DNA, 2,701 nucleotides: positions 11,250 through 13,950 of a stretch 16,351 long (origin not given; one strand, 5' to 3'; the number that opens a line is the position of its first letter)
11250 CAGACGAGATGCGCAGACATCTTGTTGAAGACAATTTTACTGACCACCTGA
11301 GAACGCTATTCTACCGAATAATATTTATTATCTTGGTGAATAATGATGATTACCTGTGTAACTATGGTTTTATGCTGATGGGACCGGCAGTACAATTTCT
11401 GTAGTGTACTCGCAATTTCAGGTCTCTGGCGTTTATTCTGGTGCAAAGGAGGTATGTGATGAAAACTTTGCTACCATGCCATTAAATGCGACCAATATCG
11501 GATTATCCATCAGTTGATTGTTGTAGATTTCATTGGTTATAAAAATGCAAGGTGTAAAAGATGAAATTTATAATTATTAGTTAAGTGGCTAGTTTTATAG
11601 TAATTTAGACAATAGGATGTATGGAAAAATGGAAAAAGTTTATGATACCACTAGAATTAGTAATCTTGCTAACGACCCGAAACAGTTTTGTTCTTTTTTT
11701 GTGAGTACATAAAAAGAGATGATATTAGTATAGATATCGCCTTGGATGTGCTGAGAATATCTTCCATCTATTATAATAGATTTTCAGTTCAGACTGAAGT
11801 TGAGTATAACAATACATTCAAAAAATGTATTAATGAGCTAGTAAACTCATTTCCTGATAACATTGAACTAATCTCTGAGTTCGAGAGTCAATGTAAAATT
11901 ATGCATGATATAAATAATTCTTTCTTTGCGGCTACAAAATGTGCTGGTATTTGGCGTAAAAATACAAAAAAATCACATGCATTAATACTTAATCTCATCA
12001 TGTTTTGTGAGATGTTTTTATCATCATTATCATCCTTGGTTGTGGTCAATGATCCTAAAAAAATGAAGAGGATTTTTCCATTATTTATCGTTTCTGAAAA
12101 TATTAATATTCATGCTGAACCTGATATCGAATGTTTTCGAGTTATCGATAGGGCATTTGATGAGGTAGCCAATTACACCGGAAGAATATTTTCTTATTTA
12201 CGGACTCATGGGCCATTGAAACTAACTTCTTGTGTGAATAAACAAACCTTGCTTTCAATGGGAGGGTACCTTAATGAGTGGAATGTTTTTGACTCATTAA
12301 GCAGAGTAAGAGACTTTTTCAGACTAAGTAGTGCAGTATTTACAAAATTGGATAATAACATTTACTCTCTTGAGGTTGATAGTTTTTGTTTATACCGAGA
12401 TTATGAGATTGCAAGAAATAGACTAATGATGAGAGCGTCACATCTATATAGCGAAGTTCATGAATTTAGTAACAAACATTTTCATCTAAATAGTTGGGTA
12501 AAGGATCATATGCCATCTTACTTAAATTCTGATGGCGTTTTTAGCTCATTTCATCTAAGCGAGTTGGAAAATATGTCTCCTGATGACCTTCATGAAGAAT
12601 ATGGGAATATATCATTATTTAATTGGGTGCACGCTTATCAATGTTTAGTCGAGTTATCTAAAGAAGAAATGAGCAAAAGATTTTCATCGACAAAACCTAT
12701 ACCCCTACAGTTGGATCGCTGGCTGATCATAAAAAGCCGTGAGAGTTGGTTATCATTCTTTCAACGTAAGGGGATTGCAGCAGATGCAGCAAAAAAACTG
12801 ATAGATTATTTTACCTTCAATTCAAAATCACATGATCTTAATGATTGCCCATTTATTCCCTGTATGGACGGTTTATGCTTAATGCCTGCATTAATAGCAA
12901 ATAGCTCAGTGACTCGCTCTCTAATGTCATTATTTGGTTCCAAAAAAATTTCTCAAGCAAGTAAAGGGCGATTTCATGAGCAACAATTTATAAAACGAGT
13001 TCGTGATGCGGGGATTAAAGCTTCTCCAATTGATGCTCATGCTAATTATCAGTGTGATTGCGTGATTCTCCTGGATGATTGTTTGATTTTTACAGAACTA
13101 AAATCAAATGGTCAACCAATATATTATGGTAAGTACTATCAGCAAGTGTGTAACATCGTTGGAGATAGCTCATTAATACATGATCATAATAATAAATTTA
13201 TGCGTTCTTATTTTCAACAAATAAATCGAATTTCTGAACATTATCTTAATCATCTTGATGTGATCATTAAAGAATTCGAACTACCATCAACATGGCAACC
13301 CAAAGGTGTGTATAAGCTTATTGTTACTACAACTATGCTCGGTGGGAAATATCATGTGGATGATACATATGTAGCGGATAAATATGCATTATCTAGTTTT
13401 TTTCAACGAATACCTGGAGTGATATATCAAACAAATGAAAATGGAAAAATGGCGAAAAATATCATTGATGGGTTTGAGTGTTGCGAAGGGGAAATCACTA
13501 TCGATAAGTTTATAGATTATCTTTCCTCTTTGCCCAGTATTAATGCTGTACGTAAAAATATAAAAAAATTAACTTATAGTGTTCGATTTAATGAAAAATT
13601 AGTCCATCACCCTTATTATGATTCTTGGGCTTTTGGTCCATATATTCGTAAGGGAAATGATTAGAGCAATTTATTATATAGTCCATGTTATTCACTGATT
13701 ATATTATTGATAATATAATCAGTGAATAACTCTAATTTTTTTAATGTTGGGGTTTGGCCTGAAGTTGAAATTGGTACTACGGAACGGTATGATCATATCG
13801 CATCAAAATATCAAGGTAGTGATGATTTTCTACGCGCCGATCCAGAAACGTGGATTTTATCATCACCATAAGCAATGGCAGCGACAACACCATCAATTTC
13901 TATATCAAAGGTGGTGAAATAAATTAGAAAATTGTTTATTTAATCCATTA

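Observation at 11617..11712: Ambiguous start of the 658-aa gene: T7 homopolymer separates an RBS-preceded ATG from the long reading frame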

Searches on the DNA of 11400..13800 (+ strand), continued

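Call 64: get_annotated_region(hit=H66, flank=2500)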
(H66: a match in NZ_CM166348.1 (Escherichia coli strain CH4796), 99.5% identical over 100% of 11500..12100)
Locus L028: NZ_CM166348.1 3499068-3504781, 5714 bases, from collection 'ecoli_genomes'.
description: Escherichia coli strain CH4796 chromosome, whole genome shotgun sequence
organism: Escherichia coli strain CH4796 (NCBI taxid 562)
replicon: chromosome; assembly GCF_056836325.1
host: Homo sapiens; source: Biobank; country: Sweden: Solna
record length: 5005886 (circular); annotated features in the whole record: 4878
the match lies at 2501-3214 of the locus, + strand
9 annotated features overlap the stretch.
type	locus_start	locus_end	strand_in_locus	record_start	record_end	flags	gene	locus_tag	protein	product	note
CDS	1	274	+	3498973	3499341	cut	-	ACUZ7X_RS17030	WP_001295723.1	type IV toxin-antitoxin system YeeU family antitoxin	-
CDS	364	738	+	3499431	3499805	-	-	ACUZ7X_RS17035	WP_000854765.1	TA system toxin CbtA family protein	-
CDS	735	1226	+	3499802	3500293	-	-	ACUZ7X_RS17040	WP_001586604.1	DUF5983 family protein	-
CDS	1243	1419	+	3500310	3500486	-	-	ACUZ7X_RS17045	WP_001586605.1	DUF957 domain-containing protein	-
CDS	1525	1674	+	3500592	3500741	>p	-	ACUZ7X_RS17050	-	hypothetical protein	incomplete; partial in the middle of a contig; missing C-terminus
CDS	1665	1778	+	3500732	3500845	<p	-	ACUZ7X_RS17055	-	helix-turn-helix transcriptional regulator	incomplete; partial in the middle of a contig; missing N-terminus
CDS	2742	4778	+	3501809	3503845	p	-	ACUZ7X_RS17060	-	hypothetical protein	internal stop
CDS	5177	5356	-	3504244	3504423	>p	-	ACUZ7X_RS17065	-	hypothetical protein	incomplete; partial in the middle of a contig; missing N-terminus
CDS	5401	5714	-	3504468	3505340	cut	-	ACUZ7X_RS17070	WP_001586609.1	phosphorothioated DNA-binding restriction endonuclease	-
